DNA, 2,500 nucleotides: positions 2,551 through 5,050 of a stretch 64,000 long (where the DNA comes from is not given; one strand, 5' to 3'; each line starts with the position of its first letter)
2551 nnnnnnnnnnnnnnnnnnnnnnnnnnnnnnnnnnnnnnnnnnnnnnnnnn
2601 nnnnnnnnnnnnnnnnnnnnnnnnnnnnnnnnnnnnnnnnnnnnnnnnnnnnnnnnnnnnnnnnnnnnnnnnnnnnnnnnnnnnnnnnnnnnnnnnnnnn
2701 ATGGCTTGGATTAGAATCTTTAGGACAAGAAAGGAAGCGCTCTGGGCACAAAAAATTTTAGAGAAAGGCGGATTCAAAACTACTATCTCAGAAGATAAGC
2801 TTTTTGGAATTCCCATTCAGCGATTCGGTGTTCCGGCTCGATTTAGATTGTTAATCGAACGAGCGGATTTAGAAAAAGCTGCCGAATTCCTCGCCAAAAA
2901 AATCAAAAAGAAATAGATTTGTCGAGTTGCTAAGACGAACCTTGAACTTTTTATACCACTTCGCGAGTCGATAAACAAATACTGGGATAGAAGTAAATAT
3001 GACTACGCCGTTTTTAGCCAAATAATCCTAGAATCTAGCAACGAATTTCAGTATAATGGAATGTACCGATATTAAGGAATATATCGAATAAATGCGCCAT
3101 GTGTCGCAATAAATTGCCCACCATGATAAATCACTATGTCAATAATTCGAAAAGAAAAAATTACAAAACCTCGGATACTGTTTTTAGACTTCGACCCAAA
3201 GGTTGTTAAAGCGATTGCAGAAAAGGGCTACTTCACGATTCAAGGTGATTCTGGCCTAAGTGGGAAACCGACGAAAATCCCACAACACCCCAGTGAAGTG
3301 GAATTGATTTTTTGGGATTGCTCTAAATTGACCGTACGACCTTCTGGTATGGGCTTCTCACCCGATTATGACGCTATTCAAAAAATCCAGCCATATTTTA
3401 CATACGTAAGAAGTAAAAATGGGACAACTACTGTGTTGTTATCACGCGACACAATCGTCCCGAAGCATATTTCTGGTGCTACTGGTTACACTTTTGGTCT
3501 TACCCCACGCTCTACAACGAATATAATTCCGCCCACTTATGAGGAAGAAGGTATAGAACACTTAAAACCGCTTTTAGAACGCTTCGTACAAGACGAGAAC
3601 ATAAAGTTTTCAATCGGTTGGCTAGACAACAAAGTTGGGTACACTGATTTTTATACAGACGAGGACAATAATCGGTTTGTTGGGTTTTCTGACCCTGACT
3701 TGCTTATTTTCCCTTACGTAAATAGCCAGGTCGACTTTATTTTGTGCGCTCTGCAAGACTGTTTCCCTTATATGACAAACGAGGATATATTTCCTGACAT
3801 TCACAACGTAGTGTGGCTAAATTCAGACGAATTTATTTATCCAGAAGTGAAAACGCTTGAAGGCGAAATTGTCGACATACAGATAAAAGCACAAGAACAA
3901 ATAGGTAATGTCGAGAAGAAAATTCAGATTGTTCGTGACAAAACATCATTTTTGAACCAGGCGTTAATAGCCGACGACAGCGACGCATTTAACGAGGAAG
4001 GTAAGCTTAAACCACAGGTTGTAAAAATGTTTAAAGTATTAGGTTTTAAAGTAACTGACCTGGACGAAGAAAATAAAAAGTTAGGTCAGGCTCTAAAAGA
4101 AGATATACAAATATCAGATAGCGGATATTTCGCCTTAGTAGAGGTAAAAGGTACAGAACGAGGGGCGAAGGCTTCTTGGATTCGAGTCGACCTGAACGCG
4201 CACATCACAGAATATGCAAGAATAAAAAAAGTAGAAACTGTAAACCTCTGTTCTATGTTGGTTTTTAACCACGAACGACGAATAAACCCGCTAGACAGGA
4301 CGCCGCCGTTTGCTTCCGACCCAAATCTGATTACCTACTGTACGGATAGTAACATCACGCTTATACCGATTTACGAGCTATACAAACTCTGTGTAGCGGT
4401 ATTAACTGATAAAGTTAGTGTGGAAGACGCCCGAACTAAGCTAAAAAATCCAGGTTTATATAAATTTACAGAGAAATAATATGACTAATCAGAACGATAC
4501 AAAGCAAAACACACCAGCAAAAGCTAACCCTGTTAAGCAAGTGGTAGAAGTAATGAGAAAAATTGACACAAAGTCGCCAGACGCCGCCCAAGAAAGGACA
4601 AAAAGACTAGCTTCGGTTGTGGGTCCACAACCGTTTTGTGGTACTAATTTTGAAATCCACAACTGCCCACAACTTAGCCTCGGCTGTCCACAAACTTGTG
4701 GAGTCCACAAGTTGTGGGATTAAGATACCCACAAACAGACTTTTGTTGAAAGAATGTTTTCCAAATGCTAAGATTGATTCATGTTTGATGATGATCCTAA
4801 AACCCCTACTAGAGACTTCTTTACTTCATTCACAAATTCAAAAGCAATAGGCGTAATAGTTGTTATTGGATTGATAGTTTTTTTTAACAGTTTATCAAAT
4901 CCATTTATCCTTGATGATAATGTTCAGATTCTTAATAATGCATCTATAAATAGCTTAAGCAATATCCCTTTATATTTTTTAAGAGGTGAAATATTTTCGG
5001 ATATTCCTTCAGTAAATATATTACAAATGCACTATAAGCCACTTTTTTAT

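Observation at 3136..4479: Orphan PD-(D/E)xK nuclease-fold protein with unrecognised N-terminal domain: candidate novel nuclease or defence effector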

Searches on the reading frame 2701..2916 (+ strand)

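Call 3: search_protein_families(library=pfam, proteins=[window:2701-2916:+], max_evalue=1)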
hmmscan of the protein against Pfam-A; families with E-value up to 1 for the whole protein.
window:2701-2916:+ (71 aa): 2 families
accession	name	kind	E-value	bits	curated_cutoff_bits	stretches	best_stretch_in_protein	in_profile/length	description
PF09413.15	DUF2007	-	0.051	14.2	25.7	1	3-65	1-63/66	Putative prokaryotic signal transducing protein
PF11823.13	Se_S_carrier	-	0.17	11.8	25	1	6-29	5-28/69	Putative Se/S carrier protein-like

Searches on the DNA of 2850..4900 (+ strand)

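Call 72: search_rna_families(source=window, start=2850, end=4900, threshold=evalue, max_evalue=1)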
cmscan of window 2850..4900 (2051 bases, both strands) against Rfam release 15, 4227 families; matches with E-value up to 1: 2.
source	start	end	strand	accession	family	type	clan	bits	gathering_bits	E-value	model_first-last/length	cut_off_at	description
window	3896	3954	-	RF00279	SNORD45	Gene; snRNA; snoRNA; CD-box;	-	21.4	42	0.5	1-72/72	no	Small nucleolar RNA SNORD45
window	3409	3474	+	RF01425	snoR121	Gene; snRNA; snoRNA; CD-box;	-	20.5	50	0.86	1-88/88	no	small nucleolar RNA snoR121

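Call 83: search_dna_similar(query=L024:7353-9044:+, collection=ecoli_genomes, mode=near, max_rows=10)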
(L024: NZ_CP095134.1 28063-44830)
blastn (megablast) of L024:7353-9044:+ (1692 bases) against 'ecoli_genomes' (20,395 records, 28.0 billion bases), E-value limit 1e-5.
No match.
